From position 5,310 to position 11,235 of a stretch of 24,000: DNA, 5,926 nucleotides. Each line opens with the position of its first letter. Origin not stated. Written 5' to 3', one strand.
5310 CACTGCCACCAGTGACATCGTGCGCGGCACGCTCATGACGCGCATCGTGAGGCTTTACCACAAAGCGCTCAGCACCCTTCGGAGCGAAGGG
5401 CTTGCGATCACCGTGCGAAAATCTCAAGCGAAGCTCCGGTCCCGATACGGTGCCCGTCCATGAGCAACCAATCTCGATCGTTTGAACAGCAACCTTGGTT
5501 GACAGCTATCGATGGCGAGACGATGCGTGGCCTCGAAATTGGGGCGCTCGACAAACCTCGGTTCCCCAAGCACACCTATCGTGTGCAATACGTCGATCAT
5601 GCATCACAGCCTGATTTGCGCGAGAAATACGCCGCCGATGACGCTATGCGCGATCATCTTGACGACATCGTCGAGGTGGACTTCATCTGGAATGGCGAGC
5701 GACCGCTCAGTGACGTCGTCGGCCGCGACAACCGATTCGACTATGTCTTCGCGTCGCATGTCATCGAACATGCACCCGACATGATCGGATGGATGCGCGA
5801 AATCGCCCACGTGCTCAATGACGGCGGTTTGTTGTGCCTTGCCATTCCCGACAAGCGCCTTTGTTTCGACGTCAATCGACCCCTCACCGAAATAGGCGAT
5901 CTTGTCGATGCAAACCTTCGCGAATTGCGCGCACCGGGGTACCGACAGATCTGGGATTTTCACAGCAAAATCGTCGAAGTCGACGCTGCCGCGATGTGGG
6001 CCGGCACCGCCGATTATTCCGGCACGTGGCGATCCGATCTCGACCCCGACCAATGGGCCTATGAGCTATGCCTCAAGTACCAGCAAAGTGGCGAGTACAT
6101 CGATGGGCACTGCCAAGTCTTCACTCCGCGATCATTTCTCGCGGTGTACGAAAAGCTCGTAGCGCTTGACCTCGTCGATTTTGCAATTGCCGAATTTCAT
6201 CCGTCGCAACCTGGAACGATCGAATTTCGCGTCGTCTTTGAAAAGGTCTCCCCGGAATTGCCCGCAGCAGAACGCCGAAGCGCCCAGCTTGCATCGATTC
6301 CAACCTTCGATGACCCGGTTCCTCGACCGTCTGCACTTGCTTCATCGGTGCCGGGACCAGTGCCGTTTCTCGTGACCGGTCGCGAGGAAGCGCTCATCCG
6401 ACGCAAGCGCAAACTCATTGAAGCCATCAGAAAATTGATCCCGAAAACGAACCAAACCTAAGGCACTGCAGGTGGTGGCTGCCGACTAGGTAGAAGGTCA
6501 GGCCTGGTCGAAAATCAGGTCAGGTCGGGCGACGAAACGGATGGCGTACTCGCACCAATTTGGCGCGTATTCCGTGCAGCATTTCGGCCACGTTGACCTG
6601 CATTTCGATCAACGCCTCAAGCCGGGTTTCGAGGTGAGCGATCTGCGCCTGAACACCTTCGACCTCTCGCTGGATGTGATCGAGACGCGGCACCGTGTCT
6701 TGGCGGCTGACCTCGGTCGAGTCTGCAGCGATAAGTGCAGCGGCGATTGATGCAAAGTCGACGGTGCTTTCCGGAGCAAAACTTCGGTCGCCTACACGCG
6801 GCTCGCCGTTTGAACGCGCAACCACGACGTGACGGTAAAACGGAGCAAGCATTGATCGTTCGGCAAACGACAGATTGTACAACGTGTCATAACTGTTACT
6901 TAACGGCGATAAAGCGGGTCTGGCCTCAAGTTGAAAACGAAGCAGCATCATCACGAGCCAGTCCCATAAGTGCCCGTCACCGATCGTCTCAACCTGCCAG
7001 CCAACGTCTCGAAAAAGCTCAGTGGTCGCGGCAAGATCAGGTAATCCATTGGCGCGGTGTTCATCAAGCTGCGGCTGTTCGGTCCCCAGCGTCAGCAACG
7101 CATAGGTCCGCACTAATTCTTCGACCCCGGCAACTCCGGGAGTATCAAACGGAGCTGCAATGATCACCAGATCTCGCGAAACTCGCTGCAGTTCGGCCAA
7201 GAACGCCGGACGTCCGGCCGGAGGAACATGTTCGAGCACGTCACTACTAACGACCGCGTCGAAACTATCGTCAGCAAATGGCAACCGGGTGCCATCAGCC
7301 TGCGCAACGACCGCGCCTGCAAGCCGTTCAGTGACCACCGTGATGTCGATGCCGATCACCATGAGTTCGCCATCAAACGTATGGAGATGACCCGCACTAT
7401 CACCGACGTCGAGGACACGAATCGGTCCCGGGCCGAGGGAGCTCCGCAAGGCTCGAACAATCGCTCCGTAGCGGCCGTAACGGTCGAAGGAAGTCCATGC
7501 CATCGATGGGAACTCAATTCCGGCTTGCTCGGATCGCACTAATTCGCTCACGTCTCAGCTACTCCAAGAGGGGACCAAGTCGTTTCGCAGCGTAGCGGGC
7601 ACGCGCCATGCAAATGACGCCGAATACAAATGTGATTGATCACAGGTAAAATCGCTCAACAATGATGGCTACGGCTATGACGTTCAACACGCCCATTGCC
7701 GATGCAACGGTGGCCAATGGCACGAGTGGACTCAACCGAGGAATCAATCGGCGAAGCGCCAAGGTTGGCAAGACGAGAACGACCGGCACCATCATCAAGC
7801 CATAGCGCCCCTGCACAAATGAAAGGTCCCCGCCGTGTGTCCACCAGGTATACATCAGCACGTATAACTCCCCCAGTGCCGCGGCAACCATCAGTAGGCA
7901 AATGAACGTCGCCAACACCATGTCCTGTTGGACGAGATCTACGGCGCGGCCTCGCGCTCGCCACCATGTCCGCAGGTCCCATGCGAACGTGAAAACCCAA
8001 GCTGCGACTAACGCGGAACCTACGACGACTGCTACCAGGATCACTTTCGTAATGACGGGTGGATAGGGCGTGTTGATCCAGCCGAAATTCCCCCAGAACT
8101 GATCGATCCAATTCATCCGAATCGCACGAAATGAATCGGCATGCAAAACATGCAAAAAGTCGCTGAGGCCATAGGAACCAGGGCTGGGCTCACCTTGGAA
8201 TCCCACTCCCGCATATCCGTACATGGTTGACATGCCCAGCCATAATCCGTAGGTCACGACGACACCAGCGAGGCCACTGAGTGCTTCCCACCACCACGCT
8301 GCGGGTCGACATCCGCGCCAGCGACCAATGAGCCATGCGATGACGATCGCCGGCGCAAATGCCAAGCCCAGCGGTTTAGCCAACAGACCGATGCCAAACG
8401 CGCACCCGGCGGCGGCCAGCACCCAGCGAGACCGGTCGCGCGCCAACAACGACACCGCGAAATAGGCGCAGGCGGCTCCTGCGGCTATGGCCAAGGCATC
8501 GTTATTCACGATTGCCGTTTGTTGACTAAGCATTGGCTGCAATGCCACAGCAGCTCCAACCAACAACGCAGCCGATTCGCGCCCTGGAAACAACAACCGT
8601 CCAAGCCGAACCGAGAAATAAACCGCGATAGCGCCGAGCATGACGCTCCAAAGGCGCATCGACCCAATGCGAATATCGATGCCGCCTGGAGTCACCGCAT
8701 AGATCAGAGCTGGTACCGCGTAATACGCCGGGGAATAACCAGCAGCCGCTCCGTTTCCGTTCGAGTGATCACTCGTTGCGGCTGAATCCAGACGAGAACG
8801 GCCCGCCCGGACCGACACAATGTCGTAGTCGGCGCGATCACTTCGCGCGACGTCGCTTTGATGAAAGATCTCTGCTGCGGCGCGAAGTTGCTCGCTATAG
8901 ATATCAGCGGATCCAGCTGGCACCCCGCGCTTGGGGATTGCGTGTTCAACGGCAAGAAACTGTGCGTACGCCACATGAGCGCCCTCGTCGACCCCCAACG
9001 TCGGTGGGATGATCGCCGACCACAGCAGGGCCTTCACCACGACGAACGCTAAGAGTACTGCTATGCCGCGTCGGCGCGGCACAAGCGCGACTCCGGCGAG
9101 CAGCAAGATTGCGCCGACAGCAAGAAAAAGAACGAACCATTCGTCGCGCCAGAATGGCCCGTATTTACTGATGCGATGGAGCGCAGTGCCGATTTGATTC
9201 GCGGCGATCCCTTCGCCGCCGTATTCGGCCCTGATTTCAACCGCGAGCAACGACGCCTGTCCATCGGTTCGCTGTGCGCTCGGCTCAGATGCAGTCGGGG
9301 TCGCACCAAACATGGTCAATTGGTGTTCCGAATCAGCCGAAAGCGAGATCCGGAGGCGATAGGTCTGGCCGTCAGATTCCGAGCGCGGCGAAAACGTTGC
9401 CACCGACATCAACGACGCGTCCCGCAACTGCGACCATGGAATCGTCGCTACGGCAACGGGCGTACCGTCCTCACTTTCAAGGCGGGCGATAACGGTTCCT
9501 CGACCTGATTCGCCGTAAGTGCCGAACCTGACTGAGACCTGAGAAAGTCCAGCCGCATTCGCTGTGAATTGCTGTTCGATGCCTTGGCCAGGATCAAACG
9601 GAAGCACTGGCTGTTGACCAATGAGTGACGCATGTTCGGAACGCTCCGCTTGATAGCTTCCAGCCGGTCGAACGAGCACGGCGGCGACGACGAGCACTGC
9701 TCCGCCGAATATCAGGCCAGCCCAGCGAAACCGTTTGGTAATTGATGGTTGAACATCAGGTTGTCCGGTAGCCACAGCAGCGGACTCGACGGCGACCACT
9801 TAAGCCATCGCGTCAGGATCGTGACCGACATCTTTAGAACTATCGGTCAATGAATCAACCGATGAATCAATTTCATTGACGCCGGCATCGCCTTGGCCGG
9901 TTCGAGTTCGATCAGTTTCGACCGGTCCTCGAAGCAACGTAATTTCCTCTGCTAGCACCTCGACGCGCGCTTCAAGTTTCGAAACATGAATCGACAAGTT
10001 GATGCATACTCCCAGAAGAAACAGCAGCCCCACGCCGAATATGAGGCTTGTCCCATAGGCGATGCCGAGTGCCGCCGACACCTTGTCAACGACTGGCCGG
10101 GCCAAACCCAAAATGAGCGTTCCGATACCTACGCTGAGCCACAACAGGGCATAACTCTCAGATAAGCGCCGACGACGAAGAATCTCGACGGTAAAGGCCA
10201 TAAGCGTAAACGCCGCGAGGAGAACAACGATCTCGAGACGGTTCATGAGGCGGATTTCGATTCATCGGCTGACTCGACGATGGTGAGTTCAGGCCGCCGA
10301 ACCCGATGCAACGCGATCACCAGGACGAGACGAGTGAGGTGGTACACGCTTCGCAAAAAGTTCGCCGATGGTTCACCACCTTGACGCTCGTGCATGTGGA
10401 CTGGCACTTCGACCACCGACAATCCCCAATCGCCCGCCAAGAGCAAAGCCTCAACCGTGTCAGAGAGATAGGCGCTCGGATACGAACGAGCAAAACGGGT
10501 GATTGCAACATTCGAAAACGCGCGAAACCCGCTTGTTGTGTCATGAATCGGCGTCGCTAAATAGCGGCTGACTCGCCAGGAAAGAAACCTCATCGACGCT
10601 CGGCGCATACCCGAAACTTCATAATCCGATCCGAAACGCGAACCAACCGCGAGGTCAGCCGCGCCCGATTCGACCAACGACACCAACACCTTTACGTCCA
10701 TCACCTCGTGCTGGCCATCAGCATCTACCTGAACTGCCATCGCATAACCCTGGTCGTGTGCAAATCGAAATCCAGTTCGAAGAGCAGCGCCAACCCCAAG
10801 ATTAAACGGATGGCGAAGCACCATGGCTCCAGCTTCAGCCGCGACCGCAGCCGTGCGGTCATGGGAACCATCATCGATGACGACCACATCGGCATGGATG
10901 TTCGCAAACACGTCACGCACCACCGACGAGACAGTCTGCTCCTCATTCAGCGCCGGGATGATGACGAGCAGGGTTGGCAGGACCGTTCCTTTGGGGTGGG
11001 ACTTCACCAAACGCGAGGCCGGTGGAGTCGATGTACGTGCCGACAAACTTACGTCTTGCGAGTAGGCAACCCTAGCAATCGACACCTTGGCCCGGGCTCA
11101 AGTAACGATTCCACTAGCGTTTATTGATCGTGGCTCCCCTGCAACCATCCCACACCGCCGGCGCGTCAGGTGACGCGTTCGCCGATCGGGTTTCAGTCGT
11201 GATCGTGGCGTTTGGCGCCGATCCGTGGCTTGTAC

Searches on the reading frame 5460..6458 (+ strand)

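Call 17: search_protein_families(library=pfam, proteins=[window:5460-6458:+], max_evalue=0.00001)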
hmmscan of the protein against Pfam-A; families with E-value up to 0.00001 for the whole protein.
window:5460-6458:+ (333 aa): 3 families
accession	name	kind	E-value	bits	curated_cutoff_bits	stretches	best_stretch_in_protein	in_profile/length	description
PF13489.12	Methyltransf_23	-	4.4e-09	36.7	27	1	69-151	80-138/164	Methyltransferase domain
PF08242.18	Methyltransf_12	-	3e-06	28.3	30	1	84-125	64-98/98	Methyltransferase domain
PF08241.18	Methyltransf_11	-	3e-06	28.2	21.2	1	89-126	57-94/95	Methyltransferase domain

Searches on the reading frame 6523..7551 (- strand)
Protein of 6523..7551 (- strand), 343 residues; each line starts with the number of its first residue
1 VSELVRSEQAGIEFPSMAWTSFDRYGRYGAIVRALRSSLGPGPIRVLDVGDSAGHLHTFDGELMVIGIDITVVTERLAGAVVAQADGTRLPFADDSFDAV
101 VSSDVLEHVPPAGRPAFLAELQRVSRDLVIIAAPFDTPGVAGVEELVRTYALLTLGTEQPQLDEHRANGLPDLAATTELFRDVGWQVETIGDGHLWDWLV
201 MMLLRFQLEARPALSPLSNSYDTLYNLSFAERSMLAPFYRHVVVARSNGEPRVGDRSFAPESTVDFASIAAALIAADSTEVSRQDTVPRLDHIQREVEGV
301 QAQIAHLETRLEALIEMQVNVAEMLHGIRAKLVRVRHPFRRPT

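Call 17: search_protein_families(library=pfam, proteins=[window:6523-7551:-], max_evalue=0.00001)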
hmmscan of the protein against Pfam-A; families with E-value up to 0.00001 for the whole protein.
window:6523-7551:- (343 aa): 2 families
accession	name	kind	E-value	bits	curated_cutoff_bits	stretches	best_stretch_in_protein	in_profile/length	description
PF08241.18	Methyltransf_11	-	6.7e-10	39.9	21.2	1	65-126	21-88/95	Methyltransferase domain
PF13649.12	Methyltransf_25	-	3.7e-08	34.4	27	1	47-126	2-94/97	Methyltransferase domain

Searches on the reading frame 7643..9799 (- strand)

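Call 17: search_protein_families(library=pfam, proteins=[window:7643-9799:-], max_evalue=0.00001)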
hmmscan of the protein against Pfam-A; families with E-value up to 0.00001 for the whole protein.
window:7643-9799:- (719 aa): 1 family
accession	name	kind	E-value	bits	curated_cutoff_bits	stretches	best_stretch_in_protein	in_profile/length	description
PF13231.12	PMT_2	-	4.3e-09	37.2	26.1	1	379-513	22-152/160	Dolichyl-phosphate-mannose-protein mannosyltransferase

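Call 76: search_protein_families(library=ncbifam, proteins=[window:7643-9799:-], max_evalue=0.01)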
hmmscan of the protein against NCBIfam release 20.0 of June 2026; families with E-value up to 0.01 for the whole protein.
window:7643-9799:- (719 aa): 0 families

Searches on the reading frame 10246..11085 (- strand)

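Call 17: search_protein_families(library=pfam, proteins=[window:10246-11085:-], max_evalue=0.00001)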
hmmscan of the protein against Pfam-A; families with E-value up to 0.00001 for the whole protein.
window:10246-11085:- (280 aa): 1 family
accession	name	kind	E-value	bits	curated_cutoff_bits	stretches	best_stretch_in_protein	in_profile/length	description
PF00535.33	Glycos_transf_2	-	3.5e-22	79.6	23.3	1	41-192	2-161/168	Glycosyl transferase family 2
